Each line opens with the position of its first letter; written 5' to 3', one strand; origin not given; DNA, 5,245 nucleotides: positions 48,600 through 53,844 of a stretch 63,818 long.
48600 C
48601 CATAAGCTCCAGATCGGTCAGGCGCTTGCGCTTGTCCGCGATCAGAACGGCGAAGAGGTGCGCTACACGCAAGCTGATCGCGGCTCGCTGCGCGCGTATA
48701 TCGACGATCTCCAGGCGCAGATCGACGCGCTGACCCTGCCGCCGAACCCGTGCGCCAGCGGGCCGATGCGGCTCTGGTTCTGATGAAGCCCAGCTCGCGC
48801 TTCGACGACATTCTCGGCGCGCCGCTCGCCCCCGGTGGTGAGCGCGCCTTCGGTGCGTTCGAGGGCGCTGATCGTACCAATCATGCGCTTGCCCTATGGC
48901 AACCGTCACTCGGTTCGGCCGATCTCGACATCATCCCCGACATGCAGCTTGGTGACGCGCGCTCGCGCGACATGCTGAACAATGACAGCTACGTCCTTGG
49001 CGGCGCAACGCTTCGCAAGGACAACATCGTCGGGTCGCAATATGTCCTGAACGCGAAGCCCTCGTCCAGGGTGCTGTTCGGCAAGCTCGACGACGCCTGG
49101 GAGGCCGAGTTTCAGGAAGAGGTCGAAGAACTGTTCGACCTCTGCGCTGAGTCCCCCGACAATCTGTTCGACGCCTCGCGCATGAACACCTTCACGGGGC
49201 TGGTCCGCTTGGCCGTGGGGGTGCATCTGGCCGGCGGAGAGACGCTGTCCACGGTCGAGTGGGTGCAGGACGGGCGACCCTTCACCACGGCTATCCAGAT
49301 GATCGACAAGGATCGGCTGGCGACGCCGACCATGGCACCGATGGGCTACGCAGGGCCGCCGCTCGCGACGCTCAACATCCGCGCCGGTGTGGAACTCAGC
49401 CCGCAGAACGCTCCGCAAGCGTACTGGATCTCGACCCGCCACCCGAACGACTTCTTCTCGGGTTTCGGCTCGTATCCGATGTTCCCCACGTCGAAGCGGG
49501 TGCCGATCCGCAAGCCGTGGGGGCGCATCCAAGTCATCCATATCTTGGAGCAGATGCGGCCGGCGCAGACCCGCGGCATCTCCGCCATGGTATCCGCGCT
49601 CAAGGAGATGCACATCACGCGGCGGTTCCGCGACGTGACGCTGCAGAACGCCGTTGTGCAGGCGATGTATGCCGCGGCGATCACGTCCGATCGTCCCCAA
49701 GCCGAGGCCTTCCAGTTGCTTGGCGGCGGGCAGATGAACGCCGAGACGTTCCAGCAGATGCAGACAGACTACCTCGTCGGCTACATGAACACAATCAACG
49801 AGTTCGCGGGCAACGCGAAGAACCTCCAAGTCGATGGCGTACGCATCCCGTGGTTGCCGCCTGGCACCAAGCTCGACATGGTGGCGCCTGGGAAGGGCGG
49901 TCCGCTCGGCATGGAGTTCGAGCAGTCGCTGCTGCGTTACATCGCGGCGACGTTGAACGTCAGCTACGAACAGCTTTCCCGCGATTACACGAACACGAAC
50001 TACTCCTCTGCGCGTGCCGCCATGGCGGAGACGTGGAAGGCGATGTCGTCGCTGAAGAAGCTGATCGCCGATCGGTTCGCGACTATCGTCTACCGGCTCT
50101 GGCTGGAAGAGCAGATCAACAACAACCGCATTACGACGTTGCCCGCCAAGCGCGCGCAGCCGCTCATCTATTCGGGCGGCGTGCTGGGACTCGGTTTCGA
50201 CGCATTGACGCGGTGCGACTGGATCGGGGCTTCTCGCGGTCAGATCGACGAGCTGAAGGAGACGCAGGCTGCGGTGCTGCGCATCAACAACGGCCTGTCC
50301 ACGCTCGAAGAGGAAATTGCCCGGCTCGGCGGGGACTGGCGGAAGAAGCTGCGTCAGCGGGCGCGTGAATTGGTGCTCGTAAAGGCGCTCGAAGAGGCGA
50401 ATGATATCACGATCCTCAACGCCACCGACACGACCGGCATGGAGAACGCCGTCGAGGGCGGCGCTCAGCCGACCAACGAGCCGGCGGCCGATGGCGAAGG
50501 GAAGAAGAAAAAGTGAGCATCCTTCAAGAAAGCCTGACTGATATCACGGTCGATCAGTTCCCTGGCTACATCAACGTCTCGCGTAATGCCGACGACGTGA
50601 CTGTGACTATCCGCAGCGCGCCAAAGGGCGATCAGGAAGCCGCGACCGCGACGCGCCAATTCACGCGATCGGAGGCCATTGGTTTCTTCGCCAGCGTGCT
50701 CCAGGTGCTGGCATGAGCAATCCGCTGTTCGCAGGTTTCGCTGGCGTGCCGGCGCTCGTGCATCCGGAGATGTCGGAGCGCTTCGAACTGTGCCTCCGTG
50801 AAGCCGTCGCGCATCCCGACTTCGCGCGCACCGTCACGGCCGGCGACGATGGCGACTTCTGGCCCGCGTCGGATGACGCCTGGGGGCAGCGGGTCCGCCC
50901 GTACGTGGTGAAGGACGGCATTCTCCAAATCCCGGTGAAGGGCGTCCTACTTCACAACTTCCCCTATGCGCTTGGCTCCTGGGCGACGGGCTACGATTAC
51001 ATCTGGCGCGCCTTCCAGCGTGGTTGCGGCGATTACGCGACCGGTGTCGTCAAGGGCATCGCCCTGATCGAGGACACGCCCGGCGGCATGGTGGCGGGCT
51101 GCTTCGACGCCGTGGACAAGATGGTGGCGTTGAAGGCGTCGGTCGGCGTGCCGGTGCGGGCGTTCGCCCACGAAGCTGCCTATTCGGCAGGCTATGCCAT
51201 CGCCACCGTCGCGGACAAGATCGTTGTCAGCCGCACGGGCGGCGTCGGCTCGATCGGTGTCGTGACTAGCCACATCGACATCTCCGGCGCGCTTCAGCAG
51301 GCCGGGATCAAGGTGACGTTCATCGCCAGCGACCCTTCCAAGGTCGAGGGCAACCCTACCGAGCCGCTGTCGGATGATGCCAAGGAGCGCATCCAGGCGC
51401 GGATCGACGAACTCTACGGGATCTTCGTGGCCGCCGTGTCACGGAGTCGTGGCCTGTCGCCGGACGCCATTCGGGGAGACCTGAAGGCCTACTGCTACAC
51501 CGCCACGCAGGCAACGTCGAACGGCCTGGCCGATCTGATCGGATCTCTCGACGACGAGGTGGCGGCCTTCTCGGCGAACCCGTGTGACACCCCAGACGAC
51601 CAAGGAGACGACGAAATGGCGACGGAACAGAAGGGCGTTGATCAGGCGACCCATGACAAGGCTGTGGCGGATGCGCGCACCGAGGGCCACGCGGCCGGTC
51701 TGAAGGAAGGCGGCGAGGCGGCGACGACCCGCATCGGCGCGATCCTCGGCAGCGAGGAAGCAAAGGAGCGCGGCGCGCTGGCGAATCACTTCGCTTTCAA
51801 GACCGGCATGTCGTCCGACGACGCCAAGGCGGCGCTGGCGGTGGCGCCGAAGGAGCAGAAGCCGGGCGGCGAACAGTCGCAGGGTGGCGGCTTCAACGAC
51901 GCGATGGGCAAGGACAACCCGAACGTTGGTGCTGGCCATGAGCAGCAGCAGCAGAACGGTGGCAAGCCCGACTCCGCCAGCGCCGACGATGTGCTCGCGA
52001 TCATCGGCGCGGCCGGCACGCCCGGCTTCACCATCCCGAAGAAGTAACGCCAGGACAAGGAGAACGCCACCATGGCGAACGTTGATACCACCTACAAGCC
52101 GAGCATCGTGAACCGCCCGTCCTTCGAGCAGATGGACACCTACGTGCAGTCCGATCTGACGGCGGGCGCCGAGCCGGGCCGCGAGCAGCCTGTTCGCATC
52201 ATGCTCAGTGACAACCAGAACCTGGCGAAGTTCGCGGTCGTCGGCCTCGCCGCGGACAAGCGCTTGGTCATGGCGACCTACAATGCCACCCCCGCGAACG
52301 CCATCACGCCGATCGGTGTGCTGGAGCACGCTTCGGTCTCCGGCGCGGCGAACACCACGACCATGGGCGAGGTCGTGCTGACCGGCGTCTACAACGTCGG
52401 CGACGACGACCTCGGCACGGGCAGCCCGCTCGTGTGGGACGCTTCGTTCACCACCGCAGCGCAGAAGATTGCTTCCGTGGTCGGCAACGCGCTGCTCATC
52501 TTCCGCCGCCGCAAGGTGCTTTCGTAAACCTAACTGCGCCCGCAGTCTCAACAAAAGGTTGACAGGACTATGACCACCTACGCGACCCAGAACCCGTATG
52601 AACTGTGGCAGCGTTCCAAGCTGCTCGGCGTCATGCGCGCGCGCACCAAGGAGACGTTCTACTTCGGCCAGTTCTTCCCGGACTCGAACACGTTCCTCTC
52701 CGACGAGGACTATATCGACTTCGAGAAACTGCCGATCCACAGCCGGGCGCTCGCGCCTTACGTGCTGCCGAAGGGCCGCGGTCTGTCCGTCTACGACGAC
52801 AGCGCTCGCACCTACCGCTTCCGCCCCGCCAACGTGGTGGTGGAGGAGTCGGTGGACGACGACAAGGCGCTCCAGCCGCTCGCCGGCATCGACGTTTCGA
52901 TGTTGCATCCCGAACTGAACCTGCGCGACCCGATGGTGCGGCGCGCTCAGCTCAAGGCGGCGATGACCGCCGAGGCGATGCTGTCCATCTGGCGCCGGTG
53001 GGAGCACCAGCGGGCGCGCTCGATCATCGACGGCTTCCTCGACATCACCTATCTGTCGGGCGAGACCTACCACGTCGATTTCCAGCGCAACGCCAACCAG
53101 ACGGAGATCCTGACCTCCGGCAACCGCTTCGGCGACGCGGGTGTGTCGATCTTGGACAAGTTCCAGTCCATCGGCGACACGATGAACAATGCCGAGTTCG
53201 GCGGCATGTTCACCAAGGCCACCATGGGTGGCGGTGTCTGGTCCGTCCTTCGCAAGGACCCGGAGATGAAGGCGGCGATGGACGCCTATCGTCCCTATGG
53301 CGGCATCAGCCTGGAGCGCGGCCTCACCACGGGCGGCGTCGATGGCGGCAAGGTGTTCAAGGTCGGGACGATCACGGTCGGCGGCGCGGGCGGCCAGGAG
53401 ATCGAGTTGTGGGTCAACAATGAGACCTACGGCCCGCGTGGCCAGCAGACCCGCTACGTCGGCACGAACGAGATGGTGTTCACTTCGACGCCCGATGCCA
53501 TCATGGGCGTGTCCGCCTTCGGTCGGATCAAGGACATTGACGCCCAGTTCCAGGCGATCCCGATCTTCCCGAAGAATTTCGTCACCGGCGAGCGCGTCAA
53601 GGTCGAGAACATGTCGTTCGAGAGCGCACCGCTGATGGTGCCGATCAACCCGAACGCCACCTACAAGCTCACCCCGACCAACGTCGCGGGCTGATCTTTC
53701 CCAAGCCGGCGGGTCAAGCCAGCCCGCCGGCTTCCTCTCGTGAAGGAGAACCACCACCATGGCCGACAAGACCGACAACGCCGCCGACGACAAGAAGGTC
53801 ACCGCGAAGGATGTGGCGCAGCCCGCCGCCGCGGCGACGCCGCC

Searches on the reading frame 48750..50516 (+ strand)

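Call 38: search_protein_families(library=phrogs, proteins=[window:48750-50516:+], max_evalue=0.001)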
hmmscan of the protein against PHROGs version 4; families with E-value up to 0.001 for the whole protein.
window:48750-50516:+ (588 aa): 6 families
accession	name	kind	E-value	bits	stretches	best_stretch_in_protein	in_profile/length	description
phrog_21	-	head and packaging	1.4e-113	381.9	1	33-556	38-509/1362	portal protein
phrog_537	-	head and packaging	5.5e-55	187.1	1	306-548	1-203/233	portal protein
phrog_3993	-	unknown function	7.3e-16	59.7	1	47-195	35-182/195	-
phrog_30178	-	head and packaging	3.1e-10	41.4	1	35-109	36-110/122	portal protein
phrog_5862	-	unknown function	3.1e-09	37.8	1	499-541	3-45/81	-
phrog_27056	-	unknown function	0.00069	20.4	0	41-95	29-83/135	-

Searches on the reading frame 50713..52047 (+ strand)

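Call 39: search_protein_families(library=phrogs, proteins=[window:50713-52047:+], max_evalue=0.001)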
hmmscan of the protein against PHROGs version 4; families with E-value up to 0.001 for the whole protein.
window:50713-52047:+ (444 aa): 8 families
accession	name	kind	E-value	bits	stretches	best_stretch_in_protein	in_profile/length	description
phrog_53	-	head and packaging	2e-95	322.1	1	9-431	15-458/583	head maturation protease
phrog_33023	-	unknown function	5.2e-26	92.5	1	116-374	114-366/507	-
phrog_17040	-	head and packaging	5.3e-19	70.2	1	331-422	13-110/129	head maturation protease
phrog_4759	-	unknown function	7e-15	56.3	1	57-198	69-206/209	-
phrog_6382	-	unknown function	7e-10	39.9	1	294-418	71-182/201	-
phrog_21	-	head and packaging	3.2e-07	29.5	1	56-277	547-780/1362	portal protein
phrog_24209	-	unknown function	4.6e-07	30.7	1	92-137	2-44/49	-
phrog_1999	-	unknown function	3.9e-05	25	1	303-419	13-126/135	-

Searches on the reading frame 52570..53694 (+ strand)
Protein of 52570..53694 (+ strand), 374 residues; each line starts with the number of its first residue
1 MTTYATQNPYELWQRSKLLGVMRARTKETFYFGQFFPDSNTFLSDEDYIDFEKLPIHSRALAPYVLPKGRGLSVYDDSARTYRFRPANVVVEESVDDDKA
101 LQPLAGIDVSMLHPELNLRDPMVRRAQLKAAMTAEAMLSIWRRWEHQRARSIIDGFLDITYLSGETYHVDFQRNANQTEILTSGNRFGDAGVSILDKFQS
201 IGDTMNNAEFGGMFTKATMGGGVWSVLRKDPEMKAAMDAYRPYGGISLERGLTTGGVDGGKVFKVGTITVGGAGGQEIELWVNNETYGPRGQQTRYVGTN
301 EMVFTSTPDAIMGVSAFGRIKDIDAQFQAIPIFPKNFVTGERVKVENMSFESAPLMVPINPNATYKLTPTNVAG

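Call 39: search_protein_families(library=phrogs, proteins=[window:52570-53694:+], max_evalue=0.001)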
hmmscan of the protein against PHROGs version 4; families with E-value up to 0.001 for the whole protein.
window:52570-53694:+ (374 aa): 4 families
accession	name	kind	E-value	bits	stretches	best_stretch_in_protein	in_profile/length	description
phrog_29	-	head and packaging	8e-45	154.8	1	7-370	23-359/439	major head protein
phrog_6020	-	head and packaging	2.7e-11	43.5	1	19-364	10-335/473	major head protein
phrog_2353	-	head and packaging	9.5e-09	35.4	1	15-328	6-297/481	major head protein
phrog_6281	-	unknown function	5.8e-07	30.4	1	13-207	4-190/209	-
